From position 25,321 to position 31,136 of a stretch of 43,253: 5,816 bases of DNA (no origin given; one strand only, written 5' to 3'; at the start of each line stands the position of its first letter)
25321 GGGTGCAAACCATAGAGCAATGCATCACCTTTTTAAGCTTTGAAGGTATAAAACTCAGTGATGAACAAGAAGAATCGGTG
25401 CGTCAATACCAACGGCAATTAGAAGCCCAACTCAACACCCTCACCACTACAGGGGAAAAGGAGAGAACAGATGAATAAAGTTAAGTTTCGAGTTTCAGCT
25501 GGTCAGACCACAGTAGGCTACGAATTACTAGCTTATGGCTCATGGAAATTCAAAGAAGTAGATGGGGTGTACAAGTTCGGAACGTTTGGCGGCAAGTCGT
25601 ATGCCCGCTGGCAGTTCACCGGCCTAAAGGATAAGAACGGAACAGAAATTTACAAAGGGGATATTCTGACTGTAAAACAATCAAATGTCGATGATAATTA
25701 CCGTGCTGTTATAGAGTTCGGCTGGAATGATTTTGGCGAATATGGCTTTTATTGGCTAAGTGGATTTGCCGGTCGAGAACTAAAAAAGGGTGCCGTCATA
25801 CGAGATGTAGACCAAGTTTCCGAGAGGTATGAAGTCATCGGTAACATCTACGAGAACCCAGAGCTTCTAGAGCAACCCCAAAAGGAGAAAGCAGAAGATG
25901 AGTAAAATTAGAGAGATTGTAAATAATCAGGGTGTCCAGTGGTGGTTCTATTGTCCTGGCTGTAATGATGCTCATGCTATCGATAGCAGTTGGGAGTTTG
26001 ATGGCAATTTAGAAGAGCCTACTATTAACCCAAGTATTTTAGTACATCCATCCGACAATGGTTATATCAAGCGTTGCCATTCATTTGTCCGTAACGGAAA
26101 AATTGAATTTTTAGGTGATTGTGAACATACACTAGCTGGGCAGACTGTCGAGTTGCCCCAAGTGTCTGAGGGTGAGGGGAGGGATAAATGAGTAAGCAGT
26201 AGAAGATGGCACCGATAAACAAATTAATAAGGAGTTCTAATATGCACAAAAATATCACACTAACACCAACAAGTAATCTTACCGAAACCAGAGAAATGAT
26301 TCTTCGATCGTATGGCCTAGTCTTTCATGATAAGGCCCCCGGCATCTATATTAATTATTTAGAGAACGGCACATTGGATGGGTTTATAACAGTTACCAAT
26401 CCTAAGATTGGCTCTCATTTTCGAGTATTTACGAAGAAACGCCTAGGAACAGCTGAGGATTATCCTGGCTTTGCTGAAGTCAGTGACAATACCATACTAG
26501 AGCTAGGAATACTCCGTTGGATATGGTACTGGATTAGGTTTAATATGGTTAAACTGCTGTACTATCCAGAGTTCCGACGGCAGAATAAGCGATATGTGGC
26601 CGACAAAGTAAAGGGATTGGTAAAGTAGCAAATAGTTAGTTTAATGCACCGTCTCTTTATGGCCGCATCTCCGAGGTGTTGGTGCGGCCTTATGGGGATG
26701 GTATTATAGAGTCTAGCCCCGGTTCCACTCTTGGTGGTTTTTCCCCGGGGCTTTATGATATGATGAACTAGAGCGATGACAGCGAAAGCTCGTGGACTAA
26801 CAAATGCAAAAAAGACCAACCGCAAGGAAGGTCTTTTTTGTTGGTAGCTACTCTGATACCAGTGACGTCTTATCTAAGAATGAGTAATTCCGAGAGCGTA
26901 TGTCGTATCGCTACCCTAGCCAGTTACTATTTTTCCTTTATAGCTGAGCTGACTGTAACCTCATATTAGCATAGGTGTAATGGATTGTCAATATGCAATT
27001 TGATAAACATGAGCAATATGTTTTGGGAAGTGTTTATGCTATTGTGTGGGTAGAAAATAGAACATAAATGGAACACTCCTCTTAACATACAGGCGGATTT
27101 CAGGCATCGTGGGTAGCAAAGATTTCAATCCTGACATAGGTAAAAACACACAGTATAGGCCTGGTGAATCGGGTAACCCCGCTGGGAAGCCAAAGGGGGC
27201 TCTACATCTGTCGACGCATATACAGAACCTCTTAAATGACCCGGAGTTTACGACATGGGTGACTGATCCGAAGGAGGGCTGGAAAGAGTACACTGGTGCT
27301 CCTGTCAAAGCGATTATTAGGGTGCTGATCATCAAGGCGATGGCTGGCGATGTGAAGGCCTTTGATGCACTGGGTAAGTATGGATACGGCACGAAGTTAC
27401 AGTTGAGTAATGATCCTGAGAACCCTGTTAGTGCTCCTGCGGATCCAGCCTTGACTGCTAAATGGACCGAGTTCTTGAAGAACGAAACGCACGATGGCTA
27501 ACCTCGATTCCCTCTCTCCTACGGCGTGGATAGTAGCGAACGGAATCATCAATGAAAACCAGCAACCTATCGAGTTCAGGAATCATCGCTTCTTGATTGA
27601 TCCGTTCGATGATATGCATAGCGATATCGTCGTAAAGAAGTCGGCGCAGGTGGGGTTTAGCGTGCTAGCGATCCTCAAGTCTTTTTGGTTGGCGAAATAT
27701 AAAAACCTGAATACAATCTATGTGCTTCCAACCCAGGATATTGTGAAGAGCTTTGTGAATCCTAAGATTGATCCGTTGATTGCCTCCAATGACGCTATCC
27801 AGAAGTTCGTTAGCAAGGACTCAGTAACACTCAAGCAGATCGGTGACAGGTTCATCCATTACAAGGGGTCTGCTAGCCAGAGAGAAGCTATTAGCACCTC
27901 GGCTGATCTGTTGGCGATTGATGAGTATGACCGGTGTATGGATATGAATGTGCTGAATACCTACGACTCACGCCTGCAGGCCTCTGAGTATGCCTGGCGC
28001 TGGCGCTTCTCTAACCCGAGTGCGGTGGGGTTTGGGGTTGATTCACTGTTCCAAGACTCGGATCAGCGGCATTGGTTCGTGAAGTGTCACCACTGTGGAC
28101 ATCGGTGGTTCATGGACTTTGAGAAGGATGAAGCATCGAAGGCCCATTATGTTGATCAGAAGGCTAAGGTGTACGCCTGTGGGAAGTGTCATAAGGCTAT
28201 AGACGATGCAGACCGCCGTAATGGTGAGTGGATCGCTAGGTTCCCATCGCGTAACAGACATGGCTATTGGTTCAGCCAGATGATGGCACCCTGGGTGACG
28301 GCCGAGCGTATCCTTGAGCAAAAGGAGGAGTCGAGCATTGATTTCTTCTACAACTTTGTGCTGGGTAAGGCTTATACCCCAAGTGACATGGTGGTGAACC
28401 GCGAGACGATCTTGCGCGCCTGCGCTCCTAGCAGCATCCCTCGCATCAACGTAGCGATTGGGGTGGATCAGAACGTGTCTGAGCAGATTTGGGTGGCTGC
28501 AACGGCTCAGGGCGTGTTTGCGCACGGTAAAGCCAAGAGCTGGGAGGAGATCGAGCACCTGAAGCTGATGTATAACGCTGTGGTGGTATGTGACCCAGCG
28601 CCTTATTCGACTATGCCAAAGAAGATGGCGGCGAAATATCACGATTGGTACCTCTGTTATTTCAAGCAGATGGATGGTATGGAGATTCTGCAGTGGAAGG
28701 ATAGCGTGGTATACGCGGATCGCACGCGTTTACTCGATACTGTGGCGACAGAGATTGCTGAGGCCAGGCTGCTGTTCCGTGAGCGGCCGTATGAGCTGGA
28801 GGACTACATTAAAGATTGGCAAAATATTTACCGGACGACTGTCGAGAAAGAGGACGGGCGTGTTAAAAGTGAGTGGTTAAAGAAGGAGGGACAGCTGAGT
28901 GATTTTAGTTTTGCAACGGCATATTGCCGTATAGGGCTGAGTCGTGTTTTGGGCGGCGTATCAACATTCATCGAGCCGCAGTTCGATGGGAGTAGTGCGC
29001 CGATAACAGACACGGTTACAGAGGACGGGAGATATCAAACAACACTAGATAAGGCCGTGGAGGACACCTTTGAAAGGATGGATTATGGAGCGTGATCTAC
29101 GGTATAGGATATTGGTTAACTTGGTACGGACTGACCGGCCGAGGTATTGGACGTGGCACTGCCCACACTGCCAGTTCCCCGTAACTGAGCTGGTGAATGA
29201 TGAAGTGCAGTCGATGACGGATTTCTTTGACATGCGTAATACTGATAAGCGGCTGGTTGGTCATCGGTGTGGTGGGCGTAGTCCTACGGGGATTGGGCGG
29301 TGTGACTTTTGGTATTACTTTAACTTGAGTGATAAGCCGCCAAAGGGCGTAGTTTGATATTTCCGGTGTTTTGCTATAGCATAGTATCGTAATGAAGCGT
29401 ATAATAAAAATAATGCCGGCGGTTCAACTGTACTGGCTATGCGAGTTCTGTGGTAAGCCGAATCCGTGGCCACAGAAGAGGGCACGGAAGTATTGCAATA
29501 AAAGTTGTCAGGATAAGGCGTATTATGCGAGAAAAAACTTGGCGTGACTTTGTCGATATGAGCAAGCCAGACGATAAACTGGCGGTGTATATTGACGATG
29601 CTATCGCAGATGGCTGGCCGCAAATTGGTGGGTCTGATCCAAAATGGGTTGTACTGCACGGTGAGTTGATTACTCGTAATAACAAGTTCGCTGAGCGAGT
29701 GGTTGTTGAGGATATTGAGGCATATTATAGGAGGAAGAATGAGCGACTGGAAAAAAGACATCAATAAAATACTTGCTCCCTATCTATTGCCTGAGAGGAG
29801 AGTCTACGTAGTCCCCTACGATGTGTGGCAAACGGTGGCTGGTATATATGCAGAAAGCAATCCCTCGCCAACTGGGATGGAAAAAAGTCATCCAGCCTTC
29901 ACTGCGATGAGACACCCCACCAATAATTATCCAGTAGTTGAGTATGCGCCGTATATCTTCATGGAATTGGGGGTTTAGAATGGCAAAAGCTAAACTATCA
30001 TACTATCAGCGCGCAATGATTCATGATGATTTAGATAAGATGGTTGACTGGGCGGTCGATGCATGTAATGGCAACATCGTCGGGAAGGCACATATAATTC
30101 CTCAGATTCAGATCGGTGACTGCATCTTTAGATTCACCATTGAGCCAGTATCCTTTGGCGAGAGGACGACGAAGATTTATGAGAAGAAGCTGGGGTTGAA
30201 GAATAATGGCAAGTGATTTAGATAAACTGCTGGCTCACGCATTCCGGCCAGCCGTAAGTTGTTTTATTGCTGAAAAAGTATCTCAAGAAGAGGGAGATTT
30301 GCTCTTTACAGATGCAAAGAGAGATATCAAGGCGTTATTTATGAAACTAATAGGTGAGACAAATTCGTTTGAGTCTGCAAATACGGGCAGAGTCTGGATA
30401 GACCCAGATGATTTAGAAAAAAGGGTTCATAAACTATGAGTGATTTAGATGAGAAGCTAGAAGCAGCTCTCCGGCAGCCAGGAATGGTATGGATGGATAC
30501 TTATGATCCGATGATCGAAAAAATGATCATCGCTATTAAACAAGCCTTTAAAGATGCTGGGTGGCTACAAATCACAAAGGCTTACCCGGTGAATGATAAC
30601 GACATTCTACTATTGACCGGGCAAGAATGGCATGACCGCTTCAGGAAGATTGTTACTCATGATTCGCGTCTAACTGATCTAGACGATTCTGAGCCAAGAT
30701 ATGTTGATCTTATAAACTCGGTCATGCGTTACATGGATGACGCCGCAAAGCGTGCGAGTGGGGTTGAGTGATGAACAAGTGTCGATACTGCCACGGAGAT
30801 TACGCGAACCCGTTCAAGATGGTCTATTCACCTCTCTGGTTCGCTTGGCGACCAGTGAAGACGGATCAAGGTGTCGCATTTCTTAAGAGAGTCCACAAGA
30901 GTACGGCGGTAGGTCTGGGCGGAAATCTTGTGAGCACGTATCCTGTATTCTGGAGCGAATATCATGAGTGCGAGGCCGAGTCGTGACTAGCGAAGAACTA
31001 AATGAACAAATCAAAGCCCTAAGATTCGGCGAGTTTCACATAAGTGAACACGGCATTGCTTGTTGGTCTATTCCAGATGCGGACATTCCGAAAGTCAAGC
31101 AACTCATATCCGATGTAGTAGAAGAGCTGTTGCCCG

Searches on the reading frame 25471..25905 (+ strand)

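Call 37: search_protein_families(library=phrogs, proteins=[window:25471-25905:+], max_evalue=0.01)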
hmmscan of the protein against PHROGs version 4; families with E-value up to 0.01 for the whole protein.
window:25471-25905:+ (144 aa): 5 families
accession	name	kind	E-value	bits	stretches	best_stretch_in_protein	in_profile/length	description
phrog_98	-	unknown function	7.6e-24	85.3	1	30-143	58-160/208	-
phrog_8684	-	unknown function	3.4e-13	50.9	1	48-135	63-162/164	-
phrog_24347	-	unknown function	0.0002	21.6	1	47-134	173-242/245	-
phrog_9107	-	unknown function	0.0065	17.1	1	47-81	60-93/209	-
phrog_9246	-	unknown function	0.0091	17.2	0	47-69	54-76/82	-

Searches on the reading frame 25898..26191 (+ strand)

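Call 37: search_protein_families(library=phrogs, proteins=[window:25898-26191:+], max_evalue=0.01)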
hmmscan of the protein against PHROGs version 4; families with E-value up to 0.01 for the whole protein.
window:25898-26191:+ (97 aa): 4 families
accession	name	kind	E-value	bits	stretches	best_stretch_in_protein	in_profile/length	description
phrog_3362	-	unknown function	2.4e-27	96.1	1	5-91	5-103/106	-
phrog_15183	-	unknown function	0.00011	23.7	1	16-68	40-98/102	-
phrog_31675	-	unknown function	0.0022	19.2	1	12-50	13-58/79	-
phrog_10968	-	unknown function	0.0022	18.6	1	13-31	8-26/43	-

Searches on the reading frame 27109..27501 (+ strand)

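Call 37: search_protein_families(library=phrogs, proteins=[window:27109-27501:+], max_evalue=0.01)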
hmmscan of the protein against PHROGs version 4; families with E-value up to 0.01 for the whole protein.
window:27109-27501:+ (130 aa): 2 families
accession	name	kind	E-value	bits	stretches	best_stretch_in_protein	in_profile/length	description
phrog_26239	-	unknown function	3.4e-08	35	1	12-88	17-87/146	-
phrog_4114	-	unknown function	0.0012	19.8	1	13-38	7-32/123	-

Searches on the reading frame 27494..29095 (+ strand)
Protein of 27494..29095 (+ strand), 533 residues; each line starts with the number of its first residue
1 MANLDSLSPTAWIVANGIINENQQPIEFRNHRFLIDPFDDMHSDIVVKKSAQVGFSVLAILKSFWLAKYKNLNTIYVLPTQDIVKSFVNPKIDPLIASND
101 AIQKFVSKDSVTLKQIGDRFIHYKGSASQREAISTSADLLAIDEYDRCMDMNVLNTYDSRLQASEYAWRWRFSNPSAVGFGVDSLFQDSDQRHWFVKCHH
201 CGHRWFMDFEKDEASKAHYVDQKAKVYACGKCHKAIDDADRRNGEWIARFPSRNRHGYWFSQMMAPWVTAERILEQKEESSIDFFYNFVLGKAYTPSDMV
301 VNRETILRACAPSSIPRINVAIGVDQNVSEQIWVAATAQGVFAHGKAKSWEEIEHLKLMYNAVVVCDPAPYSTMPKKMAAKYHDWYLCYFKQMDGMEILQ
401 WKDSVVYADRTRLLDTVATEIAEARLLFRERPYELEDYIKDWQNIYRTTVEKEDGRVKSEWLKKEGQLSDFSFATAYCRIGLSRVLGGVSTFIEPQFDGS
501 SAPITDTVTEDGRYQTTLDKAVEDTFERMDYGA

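Call 12: search_protein_families(library=phrogs, proteins=[window:27494-29095:+])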
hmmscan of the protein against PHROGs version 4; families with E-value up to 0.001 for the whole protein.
window:27494-29095:+ (533 aa): 6 families
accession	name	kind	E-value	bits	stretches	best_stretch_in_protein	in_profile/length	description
phrog_675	-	head and packaging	7.6e-91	306.1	1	4-494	19-557/576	terminase large subunit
phrog_15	-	head and packaging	1.5e-34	120.5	1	8-275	356-659/1330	terminase large subunit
phrog_12876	-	head and packaging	2e-27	97.4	1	80-291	2-235/235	terminase large subunit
phrog_2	-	head and packaging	2.1e-07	31.1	1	36-475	275-589/807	terminase large subunit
phrog_21311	-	head and packaging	9.3e-05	23.4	1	80-249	3-192/218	terminase large subunit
phrog_9315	-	head and packaging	0.0002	22.1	1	35-91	70-129/130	terminase large subunit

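Call 13: search_protein_families(library=pfam, proteins=[window:27494-29095:+])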
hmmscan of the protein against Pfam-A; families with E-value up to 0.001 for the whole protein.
window:27494-29095:+ (533 aa): 1 family
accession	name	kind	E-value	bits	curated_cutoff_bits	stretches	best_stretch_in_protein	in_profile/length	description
PF05876.18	GpA_ATPase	-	2.6e-24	86.7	25.6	1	40-246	25-247/247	Phage terminase large subunit gpA, ATPase domain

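Call 100: find_related_loci(query=window:27494-29095:+, collection=viral_contigs, flank=10000)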
Query window:27494-29095:+ (533 aa) in viral_contigs; peptide patterns used: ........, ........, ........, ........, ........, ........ (x = any residue, [..] = any of these).
20 stretches matched a pattern; 6 encode a relative of the query (tblastn E <= 1e-3); 5 distinct loci.
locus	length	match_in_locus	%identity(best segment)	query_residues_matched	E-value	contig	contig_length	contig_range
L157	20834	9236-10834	95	1-533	0e+0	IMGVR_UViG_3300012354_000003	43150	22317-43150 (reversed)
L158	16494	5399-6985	81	1-529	0e+0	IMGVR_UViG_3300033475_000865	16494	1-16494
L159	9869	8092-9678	81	1-529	0e+0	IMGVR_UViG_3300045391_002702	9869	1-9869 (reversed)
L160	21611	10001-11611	80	1-532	0e+0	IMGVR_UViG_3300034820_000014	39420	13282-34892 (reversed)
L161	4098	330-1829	35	1-502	1e-94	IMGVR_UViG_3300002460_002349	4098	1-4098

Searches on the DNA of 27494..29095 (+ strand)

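Call 101: search_with_rna_model(model_id=R1, sources=[L157, L158, L159, L160], max_evalue=1, filters=off)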
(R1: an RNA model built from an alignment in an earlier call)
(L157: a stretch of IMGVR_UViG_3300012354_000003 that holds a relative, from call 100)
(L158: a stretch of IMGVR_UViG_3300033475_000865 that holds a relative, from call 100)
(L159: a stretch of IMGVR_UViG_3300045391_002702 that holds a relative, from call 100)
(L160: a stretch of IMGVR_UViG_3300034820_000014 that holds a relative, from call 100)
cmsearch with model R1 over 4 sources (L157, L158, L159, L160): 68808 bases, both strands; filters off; matches with E-value up to 1: 8.
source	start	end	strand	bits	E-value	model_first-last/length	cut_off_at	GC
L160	20078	20110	+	29.2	9e-05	1-32/32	no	0.36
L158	16123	16158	+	26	0.0006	1-32/32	no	0.44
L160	15713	15749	+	22.9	0.0037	1-32/32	no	0.41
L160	12638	12671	+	20.2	0.019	1-32/32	no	0.41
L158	12005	12046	+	18.9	0.04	1-32/32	no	0.38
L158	7267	7308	+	17.3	0.1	1-32/32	no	0.45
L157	18089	18128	+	17.2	0.11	1-32/32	no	0.4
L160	571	608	-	15.7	0.28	1-32/32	no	0.32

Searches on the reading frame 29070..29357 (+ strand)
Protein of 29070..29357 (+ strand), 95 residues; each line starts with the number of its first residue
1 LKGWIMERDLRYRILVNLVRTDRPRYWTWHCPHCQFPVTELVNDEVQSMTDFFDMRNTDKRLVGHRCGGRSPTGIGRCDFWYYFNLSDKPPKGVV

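Call 61: search_protein_families(library=phrogs, proteins=[window:29070-29357:+], max_evalue=0.01)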
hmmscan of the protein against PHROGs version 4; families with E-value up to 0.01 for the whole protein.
window:29070-29357:+ (95 aa): 0 families

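Call 85: find_homologous_proteins(query=window:29085-29354:+, max_evalue=0.001)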
Query seq(90 aa) (90 aa): 18 proteins with E <= 0.001 among 18 candidates.
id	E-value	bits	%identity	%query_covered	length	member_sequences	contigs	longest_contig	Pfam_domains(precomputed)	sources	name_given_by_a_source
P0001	2.7e-60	219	100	100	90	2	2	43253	-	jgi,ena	jgi:hypothetical protein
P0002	1.6e-44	168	77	100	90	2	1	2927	-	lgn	-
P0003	2.4e-43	164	80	94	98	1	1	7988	-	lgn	-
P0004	3.7e-43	164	75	99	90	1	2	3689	-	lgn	-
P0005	4.4e-43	163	75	99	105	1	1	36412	-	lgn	-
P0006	1.2e-42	162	80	93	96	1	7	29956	-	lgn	-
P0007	1.4e-42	162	76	93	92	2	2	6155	-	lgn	-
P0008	2.1e-41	158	77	96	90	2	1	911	-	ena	-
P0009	1.5e-39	152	74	96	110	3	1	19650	-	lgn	-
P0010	1.6e-39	152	70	98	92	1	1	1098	-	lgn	-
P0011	3.7e-38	147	74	93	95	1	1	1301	-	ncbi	-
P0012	1.1e-36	143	67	99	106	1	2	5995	-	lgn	-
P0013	9.7e-36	140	69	93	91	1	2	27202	-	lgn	-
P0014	1.2e-34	136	66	96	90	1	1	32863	-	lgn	-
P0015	9.1e-33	130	60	98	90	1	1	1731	-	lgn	-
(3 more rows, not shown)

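Call 92: predict_structure(alignment_id=A6)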
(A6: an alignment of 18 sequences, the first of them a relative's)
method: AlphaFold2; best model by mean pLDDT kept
length: 90 residues; sequences in the alignment: 18
mean_pLDDT: 82.5   pTM: 0.70
mean pLDDT of the five models: 82.5, 81.7, 80.7, 80.1, 77.7
residues with pLDDT >= 90: 39; 70-90: 37; 50-70: 10; < 50: 4
segments of 3 or more residues with pLDDT < 50: none
pLDDT, mean of each block of 10 residues (from residue 1): 68 90 92 93 87 86 81 87 58
secondary structure, 60 per line:
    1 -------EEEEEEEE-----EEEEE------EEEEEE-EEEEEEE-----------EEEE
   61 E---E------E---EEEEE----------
elements in order: E8-15 E21-25 E32-37 E39-45 E57-61 E76-80

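Call 94: fold_search(model_id=the predicted structure, library=pdb)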
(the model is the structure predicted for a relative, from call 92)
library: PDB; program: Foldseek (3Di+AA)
matches with E <= 10: 75; with E <= 0.001: 0
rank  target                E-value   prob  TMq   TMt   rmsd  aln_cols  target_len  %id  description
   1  8h8e_F                1.2e+00  0.04  0.20  0.08  14.1        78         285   18  Structure of the dimeric Xenopus tropical acid-sensitive outwardly rectifying channel ASOR trimer bound with tRNA (clo (released 2024-05-01)
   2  5jk9_A                1.7e+00  0.04  0.23  0.12  11.3        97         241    9  Crystal structure of human IZUMO1 (released 2016-06-22)
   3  5ggc_A                2.0e+00  0.03  0.19  0.10   9.8       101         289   15  Crystal structure of Mycobacterium smegmatis MutT1 in complex with phosphate and magnesium ions (excess magnesium, I) (released 2017-04-19)
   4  6sgz_E                2.2e+00  0.02  0.16  0.06  13.2       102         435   11  Structure of protomer 2 of the ESX-3 core complex (released 2019-10-09)
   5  3ees_A                3.0e+00  0.03  0.23  0.18  11.6        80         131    9  Structure of the RNA pyrophosphohydrolase BdRppH (released 2009-03-24)
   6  9uih_A                3.0e+00  0.02  0.21  0.07  12.3       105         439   10  CryoEM structure of Western equine encephalitis virus California VLP (released 2025-11-26)
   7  2gb5_A                3.1e+00  0.02  0.20  0.11   8.7        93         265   11  Crystal structure of NADH pyrophosphatase (EC 3.6.1.22) (1790429) from Escherichia coli K12 at 2.30 A resolution (released 2006-03-28)
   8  5mj0_B                3.4e+00  0.06  0.29  0.32   8.8        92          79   14  Extracellular domain of human CD83 - cubic crystal form (released 2017-03-29)
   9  5mj1                  3.6e+00  0.07  0.33  0.35   8.3        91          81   11  Extracellular domain of human CD83 - rhombohedral crystal form (released 2017-03-29)
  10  8ua8_A                3.6e+00  0.02  0.20  0.07  12.0       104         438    9  Structure of Semliki Forest virus VLP in complex with VLDLR LA2 (released 2024-08-14)
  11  3lz8_A                3.8e+00  0.03  0.25  0.15  10.2        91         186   11  Structure of a putative chaperone dnaj from klebsiella pneumoniae subsp. pneumoniae mgh 78578 at 2.9 a resolution. (released 2010-03-23)
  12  9e5c_3l               3.8e+00  0.02  0.24  0.11  10.9        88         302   18  Cryo-EM structure of 96 nm repeat of microtubule doublet from T. brucei flagellum (released 2025-03-12)
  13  2b0v                  3.8e+00  0.02  0.21  0.15  10.1       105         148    7  NUDIX hydrolase from Nitrosomonas europaea. (released 2005-09-27)
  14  1qwj_A                3.8e+00  0.01  0.12  0.06  19.2        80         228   14  The Crystal Structure of Murine CMP-5-N-Acetylneuraminic Acid Synthetase (released 2003-12-09)
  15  8xzz_A                4.0e+00  0.04  0.27  0.17  10.2        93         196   12  Structure of a xylanase Xyl-1 M4 E175A in complex with xylobiose (released 2024-11-27)
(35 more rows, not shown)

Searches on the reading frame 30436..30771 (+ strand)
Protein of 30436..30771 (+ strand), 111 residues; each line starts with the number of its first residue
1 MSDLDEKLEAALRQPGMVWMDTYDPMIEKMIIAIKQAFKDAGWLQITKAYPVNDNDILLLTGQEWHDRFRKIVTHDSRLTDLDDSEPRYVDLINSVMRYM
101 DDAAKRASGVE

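Call 37: search_protein_families(library=phrogs, proteins=[window:30436-30771:+], max_evalue=0.01)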
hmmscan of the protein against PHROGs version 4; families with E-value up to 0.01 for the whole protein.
window:30436-30771:+ (111 aa): 0 families

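Call 39: search_protein_families(library=pfam, proteins=[window:30436-30771:+], max_evalue=0.1)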
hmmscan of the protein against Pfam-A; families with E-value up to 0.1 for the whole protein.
window:30436-30771:+ (111 aa): 1 family
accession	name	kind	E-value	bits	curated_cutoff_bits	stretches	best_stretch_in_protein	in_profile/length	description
PF18429.6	DUF5609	-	0.0082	16.4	25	1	43-74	27-57/65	Domain of unknown function (DUF5609)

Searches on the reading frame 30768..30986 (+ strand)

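Call 61: search_protein_families(library=phrogs, proteins=[window:30768-30986:+], max_evalue=0.01)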
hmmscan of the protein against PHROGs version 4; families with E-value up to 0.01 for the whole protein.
window:30768-30986:+ (72 aa): 1 family
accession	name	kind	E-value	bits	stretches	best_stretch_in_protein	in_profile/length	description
phrog_10835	-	unknown function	0.004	18.4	1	20-47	6-36/56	-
